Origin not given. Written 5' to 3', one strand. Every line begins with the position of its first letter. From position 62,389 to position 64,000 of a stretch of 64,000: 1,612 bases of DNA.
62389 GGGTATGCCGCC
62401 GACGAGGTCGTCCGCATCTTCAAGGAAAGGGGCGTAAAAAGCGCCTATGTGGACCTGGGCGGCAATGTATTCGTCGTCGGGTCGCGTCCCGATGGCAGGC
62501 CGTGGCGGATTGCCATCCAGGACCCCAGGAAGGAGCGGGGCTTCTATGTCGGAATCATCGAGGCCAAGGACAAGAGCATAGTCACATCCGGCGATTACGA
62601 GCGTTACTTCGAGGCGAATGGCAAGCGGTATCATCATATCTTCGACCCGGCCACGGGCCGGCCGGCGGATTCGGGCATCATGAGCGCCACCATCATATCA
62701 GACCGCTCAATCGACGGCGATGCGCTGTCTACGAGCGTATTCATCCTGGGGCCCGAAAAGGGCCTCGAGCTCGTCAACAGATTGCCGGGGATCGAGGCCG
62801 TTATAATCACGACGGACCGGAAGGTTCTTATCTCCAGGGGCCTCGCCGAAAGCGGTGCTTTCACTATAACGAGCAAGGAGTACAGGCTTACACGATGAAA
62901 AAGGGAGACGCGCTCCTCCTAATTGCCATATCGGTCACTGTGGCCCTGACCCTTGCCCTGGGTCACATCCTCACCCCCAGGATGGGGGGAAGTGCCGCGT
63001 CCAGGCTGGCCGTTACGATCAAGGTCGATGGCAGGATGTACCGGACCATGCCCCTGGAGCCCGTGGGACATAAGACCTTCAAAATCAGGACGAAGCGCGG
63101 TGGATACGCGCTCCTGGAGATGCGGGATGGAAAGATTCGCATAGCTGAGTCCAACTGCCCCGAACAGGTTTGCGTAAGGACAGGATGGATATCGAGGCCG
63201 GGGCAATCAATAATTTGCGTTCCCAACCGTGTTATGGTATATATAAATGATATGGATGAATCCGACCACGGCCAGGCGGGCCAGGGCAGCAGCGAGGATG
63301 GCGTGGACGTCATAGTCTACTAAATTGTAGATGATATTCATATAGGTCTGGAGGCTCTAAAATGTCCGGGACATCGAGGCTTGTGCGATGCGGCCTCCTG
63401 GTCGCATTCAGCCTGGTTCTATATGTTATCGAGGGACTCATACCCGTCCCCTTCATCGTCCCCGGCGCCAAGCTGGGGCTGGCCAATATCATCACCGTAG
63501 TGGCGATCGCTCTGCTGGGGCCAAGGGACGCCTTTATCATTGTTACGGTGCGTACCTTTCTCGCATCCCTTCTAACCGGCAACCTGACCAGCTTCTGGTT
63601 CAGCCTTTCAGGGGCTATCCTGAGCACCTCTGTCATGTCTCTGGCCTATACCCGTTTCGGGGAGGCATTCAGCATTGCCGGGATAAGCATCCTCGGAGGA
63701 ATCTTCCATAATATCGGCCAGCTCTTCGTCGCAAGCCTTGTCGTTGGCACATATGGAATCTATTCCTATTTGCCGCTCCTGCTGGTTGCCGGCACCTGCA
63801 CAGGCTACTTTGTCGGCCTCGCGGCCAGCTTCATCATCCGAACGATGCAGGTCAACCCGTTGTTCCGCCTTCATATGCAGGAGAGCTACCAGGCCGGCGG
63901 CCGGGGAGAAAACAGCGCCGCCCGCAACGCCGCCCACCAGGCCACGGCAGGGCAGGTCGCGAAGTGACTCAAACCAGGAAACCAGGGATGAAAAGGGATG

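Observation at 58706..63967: Flavin-based extracytosolic electron-transfer-like locus: NDH-2::DoxX fusion, tandem-FMN_bind secreted protein, ApbE, NusG_II and Gx-transporter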

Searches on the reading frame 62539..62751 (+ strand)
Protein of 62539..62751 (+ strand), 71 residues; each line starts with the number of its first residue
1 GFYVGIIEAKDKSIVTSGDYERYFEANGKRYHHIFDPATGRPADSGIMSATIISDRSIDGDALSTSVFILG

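Call 70: search_solved_structures(query=window:62539-62751:+, max_evalue=0.001, show_alignments=5)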
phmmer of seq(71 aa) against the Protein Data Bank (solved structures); distinct sequences matched with E-value up to 0.001: 13.
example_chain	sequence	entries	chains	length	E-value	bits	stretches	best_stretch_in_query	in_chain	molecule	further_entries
7esa_A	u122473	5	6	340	7.1e-19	70.4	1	3-69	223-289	FAD:protein FMN transferase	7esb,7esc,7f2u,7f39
7mgt_A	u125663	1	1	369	1.8e-18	69.1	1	6-71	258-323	FAD:protein FMN transferase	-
4ifu_A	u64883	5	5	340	1.9e-18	69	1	6-71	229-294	FAD:protein FMN transferase | Thiamine biosynthesis lipoprotein ApbE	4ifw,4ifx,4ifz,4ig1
4xdt_A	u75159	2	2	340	1.9e-18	69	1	6-71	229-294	FAD:protein FMN transferase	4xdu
4xdr_A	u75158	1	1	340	2.8e-17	65.3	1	6-71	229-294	FAD:protein FMN transferase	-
1vrm_A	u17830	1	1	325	3.3e-16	62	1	7-70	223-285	hypothetical protein TM1553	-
6nxi_A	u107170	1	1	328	6.5e-15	57.9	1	6-71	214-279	FAD:protein FMN transferase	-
6nxj_A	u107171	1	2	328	1.8e-13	53.3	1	6-71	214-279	FAD:protein FMN transferase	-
4xgx_A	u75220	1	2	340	9.4e-13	51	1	6-71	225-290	FAD:protein FMN transferase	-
4xgw_A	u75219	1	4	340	9.5e-13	51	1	6-71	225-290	FAD:protein FMN transferase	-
2o18_A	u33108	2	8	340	9.5e-13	51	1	6-71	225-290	Thiamine biosynthesis lipoprotein apbE | FAD:protein FMN transferase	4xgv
5mgy_H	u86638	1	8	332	1.1e-12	50.8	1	6-71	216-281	FAD:protein FMN transferase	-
3pnd_A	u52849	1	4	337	3e-12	49.4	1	6-71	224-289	Thiamine biosynthesis lipoprotein ApbE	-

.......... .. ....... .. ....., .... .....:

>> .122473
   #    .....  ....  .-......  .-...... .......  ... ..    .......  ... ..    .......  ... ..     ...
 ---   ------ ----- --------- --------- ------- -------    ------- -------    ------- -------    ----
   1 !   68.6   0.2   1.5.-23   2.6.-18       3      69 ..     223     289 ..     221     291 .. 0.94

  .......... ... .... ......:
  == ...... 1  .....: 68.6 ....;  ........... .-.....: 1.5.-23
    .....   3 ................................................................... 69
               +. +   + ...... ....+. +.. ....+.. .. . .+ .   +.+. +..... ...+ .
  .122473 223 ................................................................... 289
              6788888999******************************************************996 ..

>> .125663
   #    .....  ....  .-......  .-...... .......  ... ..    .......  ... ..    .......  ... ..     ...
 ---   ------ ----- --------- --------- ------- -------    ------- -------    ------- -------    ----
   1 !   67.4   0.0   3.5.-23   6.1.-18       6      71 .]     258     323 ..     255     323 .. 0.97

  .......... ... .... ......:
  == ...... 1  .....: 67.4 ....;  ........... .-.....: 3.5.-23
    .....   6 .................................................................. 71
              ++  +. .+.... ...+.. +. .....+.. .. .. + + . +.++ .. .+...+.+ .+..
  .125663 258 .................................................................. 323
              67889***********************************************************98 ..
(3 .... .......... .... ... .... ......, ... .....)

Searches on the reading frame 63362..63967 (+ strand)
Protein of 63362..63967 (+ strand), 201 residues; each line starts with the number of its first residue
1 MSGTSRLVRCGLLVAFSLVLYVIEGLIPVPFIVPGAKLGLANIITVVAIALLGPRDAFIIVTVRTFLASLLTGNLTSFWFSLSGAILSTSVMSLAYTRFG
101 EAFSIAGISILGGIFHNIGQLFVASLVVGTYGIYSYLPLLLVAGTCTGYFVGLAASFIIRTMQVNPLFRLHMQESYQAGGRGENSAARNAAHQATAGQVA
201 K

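Call 3: search_protein_families(library=pfam, proteins=[window:63362-63967:+], max_evalue=0.01)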
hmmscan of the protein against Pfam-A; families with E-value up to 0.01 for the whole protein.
window:63362-63967:+ (201 aa): 2 families
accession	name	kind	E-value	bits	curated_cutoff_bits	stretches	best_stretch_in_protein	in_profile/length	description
PF07456.16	Hpre_diP_synt_I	-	3.6e-48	163.8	30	1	13-157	1-146/147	Heptaprenyl diphosphate synthase component I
PF12822.12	ECF_trnsprt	-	1.3e-05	25.8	30.7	1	6-142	2-138/169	ECF transporter, substrate-specific component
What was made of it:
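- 63362..63967 (+): EetB homologue: an ECF S-component-like membrane protein (PF07456). In Listeria this is the FAD-binding subunit of the flavin exporter. PF07456 163.8 bits (call 3).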

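Call 4: search_protein_families(library=ncbifam, proteins=[window:63362-63967:+], max_evalue=0.01)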
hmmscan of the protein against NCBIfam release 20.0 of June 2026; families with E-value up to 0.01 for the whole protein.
window:63362-63967:+ (201 aa): 1 family
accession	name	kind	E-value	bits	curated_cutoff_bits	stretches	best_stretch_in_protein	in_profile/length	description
TIGR04518.1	ECF_S_folT_fam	subfamily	0.0038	17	60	1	4-129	4-125/163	folate family ECF transporter S component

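Call 10: find_encoding_contigs(protein=window:63362-63967:+, flank=10000, max_places=4)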
Protein window:63362-63967:+ (201 aa): 1 contig read that carries it; 1 place shown.
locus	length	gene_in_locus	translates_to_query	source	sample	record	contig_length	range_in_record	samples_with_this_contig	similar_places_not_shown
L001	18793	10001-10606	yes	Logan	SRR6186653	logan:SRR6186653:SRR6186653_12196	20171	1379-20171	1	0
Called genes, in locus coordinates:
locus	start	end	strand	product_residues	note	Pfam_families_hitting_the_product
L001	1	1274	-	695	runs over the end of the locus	PF00009:GTP_EFTU, PF22042:EF-G_D2, PF03144:GTP_EFTU_D2, PF14492:EFG_III, PF16658:RF3_C (weak), PF03764:EFG_IV, PF00679:EFG_C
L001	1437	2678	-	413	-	-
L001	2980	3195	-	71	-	-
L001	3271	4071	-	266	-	PF03807:F420_oxidored, PF14748:P5CR_dimer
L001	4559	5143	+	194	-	PF02441:Flavoprotein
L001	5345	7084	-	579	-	PF00070:Pyr_redox (faint), PF07992:Pyr_redox_2, PF04173:DoxD, PF07681:DoxX (weak)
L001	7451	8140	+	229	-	PF04205:FMN_bind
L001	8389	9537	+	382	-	PF02424:ApbE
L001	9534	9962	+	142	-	PF07009:NusG_II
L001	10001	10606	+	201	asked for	PF12822:ECF_trnsprt (faint), PF07456:Hpre_diP_synt_I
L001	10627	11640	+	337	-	PF00348:polyprenyl_synt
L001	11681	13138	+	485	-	PF20695:UbiD_N, PF01977:UbiD, PF20696:UbiD_C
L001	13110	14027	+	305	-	PF01040:UbiA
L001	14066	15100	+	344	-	PF13379:NMT1_2, PF03180:Lipoprotein_9, PF09084:NMT1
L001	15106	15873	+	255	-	PF00005:ABC_tran, PF13304:AAA_21 (faint)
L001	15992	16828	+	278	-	PF00528:BPD_transp_1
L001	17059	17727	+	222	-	PF01171:ATP_bind_3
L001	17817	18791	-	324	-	?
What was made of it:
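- On Listeria-type flavin-based EET (FLEET) locus: PF00348 (call 10).
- Checked: The likely Ndh2 start is GTG at 60445, which has a GGAGGG ribosome-binding site (579 aa, as called in call 10).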

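Call 17: search_protein_families(library=ncbifam, proteins=[L001:10627-11640:+, L001:11681-13138:+, L001:13110-14027:+, L001:14066-15100:+, L001:15106-15873:+, L001:15992-16828:+, L001:17059-17727:+, L001:17817-18791:-], max_evalue=0.00001)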
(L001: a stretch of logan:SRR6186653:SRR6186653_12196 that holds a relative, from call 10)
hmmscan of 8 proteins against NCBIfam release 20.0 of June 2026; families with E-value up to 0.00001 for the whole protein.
L001:10627-11640:+ (337 aa): 16 families
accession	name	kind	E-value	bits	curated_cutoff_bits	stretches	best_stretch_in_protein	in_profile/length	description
TIGR02748.1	GerC3_HepT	equivalog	2.2e-65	220.9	456.55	1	16-336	6-318/319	heptaprenyl diphosphate synthase component II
TIGR02749.1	prenyl_cyano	equivalog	6.2e-62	209.5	383.2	1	15-335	6-320/322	solanesyl diphosphate synthase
NF042417.1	NPPPS_Mycobact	equivalog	2.8e-60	204.1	600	1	19-335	22-333/335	nonaprenyl/(2E,6E)-farnesyl/geranylgeranyl diphosphat synthase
NF041169.1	f2_encap_cargo4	exception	2e-59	201.5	450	1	50-317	47-313/334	family 2 encapsulin nanocompartment cargo protein polyprenyl transferase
NF040698.1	IdsA_Meth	equivalog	3.4e-57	194.1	468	1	27-335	16-326/328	short chain isoprenyl diphosphate synthase IdsA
NF045628.1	HxpDPsynlarge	equivalog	1.2e-54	185.5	500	1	20-330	2-304/311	hexaprenyl-diphosphate synthase large subunit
NF041003.1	GGPP_syn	equivalog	7.3e-51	173.2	500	1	23-316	10-303/326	geranylgeranyl diphosphate synthase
NF040789.2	gerfarn_diphsyn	equivalog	7.3e-47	160.2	560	1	27-337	20-345/345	geranylfarnesyl diphosphate synthase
NF045549.1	GGPPsyn_IdsB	equivalog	3.8e-41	141.3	475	1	50-316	62-328/346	geranylgeranyl diphosphate synthase IdsB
NF008140.0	PRK10888.1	equivalog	4.6e-41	141.2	412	1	48-334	39-320/323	octaprenyl diphosphate synthase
NF045485.1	FPPsyn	subfamily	3.1e-40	138.1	275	2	27-136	9-119/288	farnesyl diphosphate synthase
NF045685.1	GGPPSynCrtE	equivalog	1.2e-32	113.1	460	1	24-263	12-260/293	geranylgeranyl diphosphate synthase CrtE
NF040627.1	GFPS_Meth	equivalog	1.1e-27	97.2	600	1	35-229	22-211/285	geranylfarnesyl diphosphate synthase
NF042416.1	GFPPS_Mycobact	equivalog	4.7e-26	91.6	600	2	41-117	30-106/350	bifunctional (2E,6E)-farnesyl/geranyl diphosphate synthase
NF007877.0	PRK10581.1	equivalog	5.2e-25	88.2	321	1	19-260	7-260/299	(2E,6E)-farnesyl diphosphate synthase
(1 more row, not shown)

L001:11681-13138:+ (485 aa): 7 families
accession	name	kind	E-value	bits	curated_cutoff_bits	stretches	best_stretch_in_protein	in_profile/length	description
TIGR03701.1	mena_SCO4490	equivalog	2.5e-203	675.6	495.9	1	8-438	1-433/433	menaquinone biosynthesis decarboxylase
TIGR00148.1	TIGR00148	subfamily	9.4e-152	505.7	244.85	1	8-446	3-438/438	UbiD family decarboxylase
NF008175.0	PRK10922.1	equivalog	1e-140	469.6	788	1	1-483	4-494/497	4-hydroxy-3-polyprenylbenzoate decarboxylase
NF041204.1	VdcC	exception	1.8e-81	274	650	1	3-452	1-444/467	non-oxidative hydroxyarylic acid decarboxylases subunit C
TIGR02724.1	phenyl_P_beta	equivalog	3.8e-56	190.4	468.95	1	5-480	2-472/472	phenylphosphate carboxylase subunit beta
NF041219.1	BagN_FevL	exception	3.6e-38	131.3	1000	1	2-316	16-329/502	bagremycin/ferroverdin biosynthesis UbiD family decarboxylase BagN/FevL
TIGR02723.1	phenyl_P_alpha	equivalog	2.9e-37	128.4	564.6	1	8-434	12-430/485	phenylphosphate carboxylase subunit alpha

L001:13110-14027:+ (305 aa): 24 families
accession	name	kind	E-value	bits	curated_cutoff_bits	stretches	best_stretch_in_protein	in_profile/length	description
NF009524.0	PRK12886.1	equivalog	9.2e-100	333.7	387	1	23-303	6-286/291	prenyltransferase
NF009526.0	PRK12888.1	equivalog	1e-98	330.5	364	1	18-304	8-297/301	4-hydroxybenzoate octaprenyltransferase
NF041586.1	MqnP_DT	exception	5.1e-98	328.2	430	1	26-300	1-275/277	menaquinone biosynthesis prenyltransferase MqnP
TIGR01475.1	ubiA_other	subfamily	2.3e-92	309.5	180.8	1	24-301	1-280/282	UbiA-like polyprenyltransferase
NF041584.1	MqnP_SCO4491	exception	5.7e-86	288.8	420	1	23-303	1-284/285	menaquinone biosynthesis prenyltransferase MqnP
NF009515.0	PRK12874.1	equivalog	1.4e-72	244.5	392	1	23-303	6-290/291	4-hydroxybenzoate polyprenyltransferase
NF041585.1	MqnP_Cj_Hp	exception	5.7e-72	242.5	375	1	25-300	1-280/281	menaquinone biosynthesis prenyltransferase MqnP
NF009609.0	PRK13106.1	equivalog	1.1e-57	195.8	349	1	22-304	12-298/301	prenyltransferase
NF009532.0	PRK12895.1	equivalog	1e-41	143.3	414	1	26-299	4-277/286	prenyltransferase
NF009517.0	PRK12876.1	equivalog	2.4e-40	138.8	419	1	57-243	45-236/300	prenyltransferase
TIGR01474.1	ubiA_proteo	equivalog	1.7e-37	129.4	275.45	1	40-300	20-280/282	4-hydroxybenzoate octaprenyltransferase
NF009523.0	PRK12884.1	equivalog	2.4e-27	95.8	269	1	24-286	3-263/279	prenyltransferase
TIGR01473.1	cyoE_ctaB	equivalog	2.8e-24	86.4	210.3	1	42-300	17-280/281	heme o synthase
NF009521.0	PRK12882.1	equivalog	1.8e-19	70.1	296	1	24-265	4-244/280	geranylgeranylglycerol-phosphate geranylgeranyltransferase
NF009514.0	PRK12873.1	equivalog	1.1e-18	67.6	246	1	61-299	49-293/297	4-hydroxybenzoate polyprenyltransferase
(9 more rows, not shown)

L001:14066-15100:+ (344 aa): 1 family
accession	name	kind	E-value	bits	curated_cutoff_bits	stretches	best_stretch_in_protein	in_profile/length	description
TIGR01728.1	SsuA_fam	subfamily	4.2e-25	88.5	163.5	1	56-280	1-232/290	aliphatic sulfonate ABC transporter substrate-binding protein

L001:15106-15873:+ (255 aa): 182 families (the best 25 are shown)
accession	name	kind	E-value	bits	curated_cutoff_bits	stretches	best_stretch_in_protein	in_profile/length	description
NF008421.0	PRK11248.1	equivalog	5.8e-59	199.7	357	1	18-220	12-214/255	taurine ABC transporter ATP-binding subunit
TIGR03265.1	PhnT2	equivalog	2.6e-56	191.3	457.7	1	20-209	17-209/353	putative 2-aminoethylphosphonate ABC transporter ATP-binding protein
NF040729.1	ABC_ATP_SaoA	equivalog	1.5e-53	181.7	360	1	2-246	2-243/248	ABC transporter ATP-binding protein SaoA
TIGR01184.1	ntrCD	subfamily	1.3e-52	178.7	291.8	1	32-231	10-211/230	nitrate ABC transporter ATP-binding protein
NF040840.2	tungstate_WtpC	equivalog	1.6e-52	178.9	440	1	23-235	16-230/347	tungstate ABC transporter ATP-binding protein WtpC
TIGR00968.1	3a0106s01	subfamily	5.7e-52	176.6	342.75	1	20-209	13-205/237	sulfate ABC transporter ATP-binding protein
NF040933.2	ABC_arch_GlcV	equivalog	2.3e-48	164.9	450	1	2-209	3-216/357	glucose ABC transporter ATP-binding protein GlcV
TIGR01187.1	potA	subfamily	2.8e-48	164.7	355.6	1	38-216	1-180/325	polyamine ABC transporter ATP-binding protein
NF008420.0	PRK11247.1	equivalog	4.7e-47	160.3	395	1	22-209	27-208/257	aliphatic sulfonates ABC transporter ATP-binding protein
NF006987.0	PRK09452.1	equivalog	6.4e-46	156.7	482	1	22-209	32-222/378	spermidine/putrescine ABC transporter ATP-binding protein PotA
NF008653.0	PRK11650.1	subfamily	8.1e-46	156.7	432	1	17-210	14-210/357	sn-glycerol-3-phosphate ABC transporter ATP-binding protein UgpC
TIGR03258.1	PhnT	equivalog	2.2e-45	155.2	499.15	1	23-220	24-223/359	2-aminoethylphosphonate ABC transport system ATP-binding subunit PhnT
NF043075.1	MMSYN1_0197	equivalog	3.5e-45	154.4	550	1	19-209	14-207/341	spermidine/putrescine ABC transporter ATP-binding protein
NF008105.0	PRK10851.1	equivalog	7.5e-45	153.2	502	1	21-244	16-245/362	sulfate/thiosulfate ABC transporter ATP-binding protein CysA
TIGR01186.1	proV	subfamily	1.9e-44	152.3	326.6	1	27-209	13-204/363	betaine/proline/choline family ABC transporter ATP-binding protein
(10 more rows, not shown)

L001:15992-16828:+ (278 aa): 7 families
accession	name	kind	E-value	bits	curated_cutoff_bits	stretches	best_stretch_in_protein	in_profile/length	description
NF007545.0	PRK10160.1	equivalog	1.8e-35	122.7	342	1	68-275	64-271/275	taurine ABC transporter permease TauC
NF040733.1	ABC_perm_U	equivalog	2e-35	122.5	295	1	42-276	13-250/251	ABC transporter permease subunit SaoP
NF008470.0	PRK11365.1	equivalog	4.1e-26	92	347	1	44-275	18-253/263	aliphatic sulfonate ABC transporter permease SsuC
TIGR01183.1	ntrB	equivalog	1.4e-22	80.4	209.05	1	75-260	10-195/202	nitrate ABC transporter permease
TIGR03416.1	ABC_choXWV_perm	equivalog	9.5e-12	44.9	363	1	84-260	88-263/267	choline ABC transporter permease subunit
NF008196.0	PRK10952.1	equivalog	1e-06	27.8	439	1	40-256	108-317/356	glycine betaine/L-proline ABC transporter permease ProW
NF045472.1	Opp4B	equivalog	6.2e-06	25.7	450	0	177-259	220-302/319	oligopeptide ABC transporter permease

L001:17059-17727:+ (222 aa): 4 families
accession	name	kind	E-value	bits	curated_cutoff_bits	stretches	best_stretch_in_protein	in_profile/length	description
NF007972.0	PRK10696.1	equivalog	1.4e-31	109.9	272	1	34-192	89-249/295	tRNA 2-thiocytidine(32) synthetase TtcA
TIGR02432.1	lysidine_TilS_N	equivalog_domain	1.2e-12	48.1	93.6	1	34-152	48-166/189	tRNA lysidine(34) synthetase TilS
NF049949.1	tRNAsynTtuAPyrococ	equivalog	1.3e-07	31.1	450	1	34-183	92-245/292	tRNA-5-methyluridine(54) 2-sulfurtransferase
NF047749.1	tRNAThiolNcsA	equivalog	6.9e-06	25.4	500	0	64-117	139-191/322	tRNA 2-thiolation protein NcsA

L001:17817-18791:- (324 aa): 8 families
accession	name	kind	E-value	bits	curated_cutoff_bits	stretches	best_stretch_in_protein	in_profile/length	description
TIGR00763.1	lon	equivalog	3.8e-110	369.6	608.05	1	1-278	498-795/795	endopeptidase La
NF008053.0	PRK10787.1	equivalog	2.4e-104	350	891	1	1-281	493-774/784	endopeptidase La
TIGR00764.1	lon_rel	equivalog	1.5e-32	113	516.6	1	91-281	407-596/608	ATP-dependent protease LonB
TIGR02902.1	spore_lonB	equivalog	1.5e-30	106.3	723.3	1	98-278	344-531/531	ATP-dependent protease LonB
TIGR02903.1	spore_lon_C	equivalog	3.4e-29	101.8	678.8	1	68-277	409-614/615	Lon family ATP-dependent protease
TIGR02653.1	Lon_rel_chp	hypoth_equivalog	4.7e-19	68.2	628.25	1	83-266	474-660/675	protease Lon-related BREX system protein BrxL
TIGR00416.1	sms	equivalog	8.1e-10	38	403.05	1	166-252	353-438/454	DNA repair protein RadA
TIGR00368.1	TIGR00368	hypoth_equivalog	2.2e-07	29.8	362.4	1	116-276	12-162/499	YifB family Mg chelatase-like AAA ATPase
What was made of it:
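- On Futalosine-pathway late enzymes (MqnL / MqnP / MqnM): TIGR03701 equivalog: 675.6 vs cut-off 495.9 (call 17). MqnP_DT 328 vs 430, MqnP_SCO4491 289 vs 420, MqnP_Cj_Hp 243 vs 375 (call 17).
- The MqnP call is below the MqnP-specific cut-offs (328 vs 430; call 17).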
